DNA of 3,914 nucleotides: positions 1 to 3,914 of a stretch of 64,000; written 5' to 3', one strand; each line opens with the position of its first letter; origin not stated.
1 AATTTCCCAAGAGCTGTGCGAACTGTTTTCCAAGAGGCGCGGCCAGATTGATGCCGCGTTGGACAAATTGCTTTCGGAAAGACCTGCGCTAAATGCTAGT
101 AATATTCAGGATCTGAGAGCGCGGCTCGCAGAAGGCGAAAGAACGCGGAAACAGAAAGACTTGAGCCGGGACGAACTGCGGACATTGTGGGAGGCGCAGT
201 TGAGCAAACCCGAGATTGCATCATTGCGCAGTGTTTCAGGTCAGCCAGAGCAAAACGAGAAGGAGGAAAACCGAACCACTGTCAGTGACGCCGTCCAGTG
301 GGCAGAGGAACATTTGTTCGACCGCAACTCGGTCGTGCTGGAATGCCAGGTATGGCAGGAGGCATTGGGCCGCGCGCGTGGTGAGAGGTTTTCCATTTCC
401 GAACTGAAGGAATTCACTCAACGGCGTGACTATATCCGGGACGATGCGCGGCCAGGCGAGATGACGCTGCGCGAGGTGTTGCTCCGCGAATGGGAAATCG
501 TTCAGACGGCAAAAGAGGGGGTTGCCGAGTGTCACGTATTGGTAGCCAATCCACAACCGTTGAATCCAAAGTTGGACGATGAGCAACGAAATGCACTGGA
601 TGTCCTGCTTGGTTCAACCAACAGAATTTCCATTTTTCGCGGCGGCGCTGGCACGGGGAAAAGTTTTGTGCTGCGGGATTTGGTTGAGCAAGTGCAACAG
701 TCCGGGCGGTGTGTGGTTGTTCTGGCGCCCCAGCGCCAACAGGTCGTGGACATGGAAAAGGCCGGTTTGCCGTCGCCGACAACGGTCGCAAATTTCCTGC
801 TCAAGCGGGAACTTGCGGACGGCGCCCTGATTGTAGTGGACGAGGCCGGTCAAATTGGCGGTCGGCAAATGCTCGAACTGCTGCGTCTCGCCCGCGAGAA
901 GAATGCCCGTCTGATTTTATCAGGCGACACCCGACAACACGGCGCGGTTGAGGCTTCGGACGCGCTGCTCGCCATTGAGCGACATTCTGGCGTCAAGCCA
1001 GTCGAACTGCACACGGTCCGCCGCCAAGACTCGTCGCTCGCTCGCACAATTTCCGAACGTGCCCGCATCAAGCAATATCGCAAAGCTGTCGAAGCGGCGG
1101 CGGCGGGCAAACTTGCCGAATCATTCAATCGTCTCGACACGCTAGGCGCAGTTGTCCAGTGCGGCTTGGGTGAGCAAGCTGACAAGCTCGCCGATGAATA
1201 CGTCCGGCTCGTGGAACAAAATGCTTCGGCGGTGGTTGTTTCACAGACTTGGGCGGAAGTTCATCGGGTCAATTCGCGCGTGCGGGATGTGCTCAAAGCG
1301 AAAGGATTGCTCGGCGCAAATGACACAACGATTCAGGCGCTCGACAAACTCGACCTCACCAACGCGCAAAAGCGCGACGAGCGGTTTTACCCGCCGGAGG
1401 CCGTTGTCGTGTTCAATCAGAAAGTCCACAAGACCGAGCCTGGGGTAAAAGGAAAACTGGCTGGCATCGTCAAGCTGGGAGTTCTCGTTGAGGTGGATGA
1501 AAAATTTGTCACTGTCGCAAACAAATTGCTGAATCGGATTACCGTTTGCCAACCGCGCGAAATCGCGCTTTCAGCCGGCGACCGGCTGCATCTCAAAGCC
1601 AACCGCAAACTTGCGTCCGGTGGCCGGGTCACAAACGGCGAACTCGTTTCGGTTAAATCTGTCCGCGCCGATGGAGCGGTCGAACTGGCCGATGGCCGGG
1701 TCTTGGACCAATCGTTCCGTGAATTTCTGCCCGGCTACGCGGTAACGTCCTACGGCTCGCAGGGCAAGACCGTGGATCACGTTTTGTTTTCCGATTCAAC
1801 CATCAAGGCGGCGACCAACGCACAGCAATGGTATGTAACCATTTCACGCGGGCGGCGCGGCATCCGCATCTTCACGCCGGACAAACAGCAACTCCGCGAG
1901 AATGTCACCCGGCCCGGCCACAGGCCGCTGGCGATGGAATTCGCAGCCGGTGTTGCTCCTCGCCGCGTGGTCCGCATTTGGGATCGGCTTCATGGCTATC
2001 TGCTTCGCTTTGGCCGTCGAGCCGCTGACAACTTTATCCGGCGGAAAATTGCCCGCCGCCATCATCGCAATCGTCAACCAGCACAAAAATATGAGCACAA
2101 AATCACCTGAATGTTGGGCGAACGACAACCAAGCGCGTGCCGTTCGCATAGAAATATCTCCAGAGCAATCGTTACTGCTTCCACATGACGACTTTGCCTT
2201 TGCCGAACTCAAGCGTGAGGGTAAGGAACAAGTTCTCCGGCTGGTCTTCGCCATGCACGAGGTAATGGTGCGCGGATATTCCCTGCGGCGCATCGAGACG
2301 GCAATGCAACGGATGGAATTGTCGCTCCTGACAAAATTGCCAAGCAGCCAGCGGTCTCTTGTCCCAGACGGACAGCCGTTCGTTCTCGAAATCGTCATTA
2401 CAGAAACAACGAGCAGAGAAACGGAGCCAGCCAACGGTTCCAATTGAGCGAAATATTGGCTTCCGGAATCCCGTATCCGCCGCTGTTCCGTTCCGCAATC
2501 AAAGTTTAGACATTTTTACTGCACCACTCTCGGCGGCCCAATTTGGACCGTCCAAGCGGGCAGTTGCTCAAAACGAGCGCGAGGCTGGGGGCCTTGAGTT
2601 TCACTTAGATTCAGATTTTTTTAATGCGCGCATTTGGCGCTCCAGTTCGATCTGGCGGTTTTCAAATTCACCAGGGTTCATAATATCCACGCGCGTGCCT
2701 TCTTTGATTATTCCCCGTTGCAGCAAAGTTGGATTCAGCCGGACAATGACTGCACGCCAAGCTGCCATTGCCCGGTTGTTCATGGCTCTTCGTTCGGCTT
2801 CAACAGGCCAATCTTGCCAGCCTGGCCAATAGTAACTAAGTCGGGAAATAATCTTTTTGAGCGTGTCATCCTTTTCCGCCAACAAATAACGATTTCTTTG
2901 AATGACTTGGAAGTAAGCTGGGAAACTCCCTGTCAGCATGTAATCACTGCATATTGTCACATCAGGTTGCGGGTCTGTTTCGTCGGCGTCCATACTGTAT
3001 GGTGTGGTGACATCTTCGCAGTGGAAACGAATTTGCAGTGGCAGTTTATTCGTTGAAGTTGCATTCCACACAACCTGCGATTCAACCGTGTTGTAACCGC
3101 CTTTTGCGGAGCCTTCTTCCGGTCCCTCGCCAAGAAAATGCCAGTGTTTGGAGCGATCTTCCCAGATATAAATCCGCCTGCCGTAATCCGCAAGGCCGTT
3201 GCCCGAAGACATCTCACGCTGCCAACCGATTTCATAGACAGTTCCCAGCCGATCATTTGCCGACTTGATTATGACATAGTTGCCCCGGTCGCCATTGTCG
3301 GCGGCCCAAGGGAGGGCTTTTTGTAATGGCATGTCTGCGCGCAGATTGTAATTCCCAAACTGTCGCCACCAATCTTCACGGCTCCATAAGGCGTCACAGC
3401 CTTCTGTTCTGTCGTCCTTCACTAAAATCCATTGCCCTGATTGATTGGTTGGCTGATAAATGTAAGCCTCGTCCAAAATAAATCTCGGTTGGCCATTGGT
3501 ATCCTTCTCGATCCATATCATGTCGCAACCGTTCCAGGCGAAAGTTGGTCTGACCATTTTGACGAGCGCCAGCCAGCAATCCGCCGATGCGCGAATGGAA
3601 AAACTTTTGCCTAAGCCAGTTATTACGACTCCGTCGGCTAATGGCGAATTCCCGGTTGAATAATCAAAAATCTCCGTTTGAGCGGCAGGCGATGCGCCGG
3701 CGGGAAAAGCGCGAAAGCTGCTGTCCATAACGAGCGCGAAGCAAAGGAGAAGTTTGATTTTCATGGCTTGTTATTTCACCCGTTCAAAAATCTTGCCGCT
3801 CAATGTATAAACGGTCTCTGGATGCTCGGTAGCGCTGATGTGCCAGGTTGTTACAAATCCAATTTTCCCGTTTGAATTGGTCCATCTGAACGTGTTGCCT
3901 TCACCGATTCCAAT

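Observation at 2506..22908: A ~45-nt signal-peptide cassette conserved at nucleotide level heads about 17 otherwise unrelated genes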

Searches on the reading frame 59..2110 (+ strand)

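Call 14: search_protein_families(library=pfam, max_evalue=0.001, proteins=[window:59-2110:+])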
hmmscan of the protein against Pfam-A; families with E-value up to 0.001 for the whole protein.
window:59-2110:+ (683 aa): 8 families
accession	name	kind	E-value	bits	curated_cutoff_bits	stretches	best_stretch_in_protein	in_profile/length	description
PF13604.12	AAA_30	-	1.7e-36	126.2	27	1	172-349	2-182/191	AAA domain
PF13245.12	AAA_19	-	5.6e-11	43.2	25.1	1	186-294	9-129/134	AAA domain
PF01443.25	Viral_helicase1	-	1.1e-10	42.1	21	1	193-305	3-109/228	Viral superfamily 1 RNA helicase core domain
PF22232.2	TraI_hel_assoc_N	-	3.8e-09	37.5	27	1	195-288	3-98/99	TraI helicase-associated ssDNA bd, N-terminal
PF13401.12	AAA_22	-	7.7e-07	29.9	27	1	187-291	4-124/130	AAA domain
PF13086.12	AAA_11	-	3.6e-06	27.4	27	0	171-225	1-61/257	AAA domain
PF05970.20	PIF1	-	0.00023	21.3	25.9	0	172-223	2-57/223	PIF1-like helicase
PF02562.22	PhoH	-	0.0003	20.8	27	0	255-324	120-190/205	PhoH-like protein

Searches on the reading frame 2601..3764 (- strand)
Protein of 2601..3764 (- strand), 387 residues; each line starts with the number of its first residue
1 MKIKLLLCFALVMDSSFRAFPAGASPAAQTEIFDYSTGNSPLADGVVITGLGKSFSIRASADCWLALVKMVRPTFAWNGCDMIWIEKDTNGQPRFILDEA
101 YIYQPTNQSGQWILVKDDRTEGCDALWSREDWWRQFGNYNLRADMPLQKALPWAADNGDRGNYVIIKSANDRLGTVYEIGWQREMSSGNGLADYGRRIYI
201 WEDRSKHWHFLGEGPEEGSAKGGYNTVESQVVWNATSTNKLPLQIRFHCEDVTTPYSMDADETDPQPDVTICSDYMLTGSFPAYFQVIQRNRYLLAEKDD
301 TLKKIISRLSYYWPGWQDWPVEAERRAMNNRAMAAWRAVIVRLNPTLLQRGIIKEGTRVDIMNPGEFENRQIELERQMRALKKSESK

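Call 8: search_protein_families(library=pfam, max_evalue=0.01, proteins=[window:2601-3764:-])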
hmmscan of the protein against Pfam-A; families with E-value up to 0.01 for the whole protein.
window:2601-3764:- (387 aa): 0 families

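Call 46: search_protein_families(library=ncbifam, max_evalue=0.01, proteins=[window:2601-3764:-])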
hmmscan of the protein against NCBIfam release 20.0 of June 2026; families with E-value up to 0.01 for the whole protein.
window:2601-3764:- (387 aa): 0 families
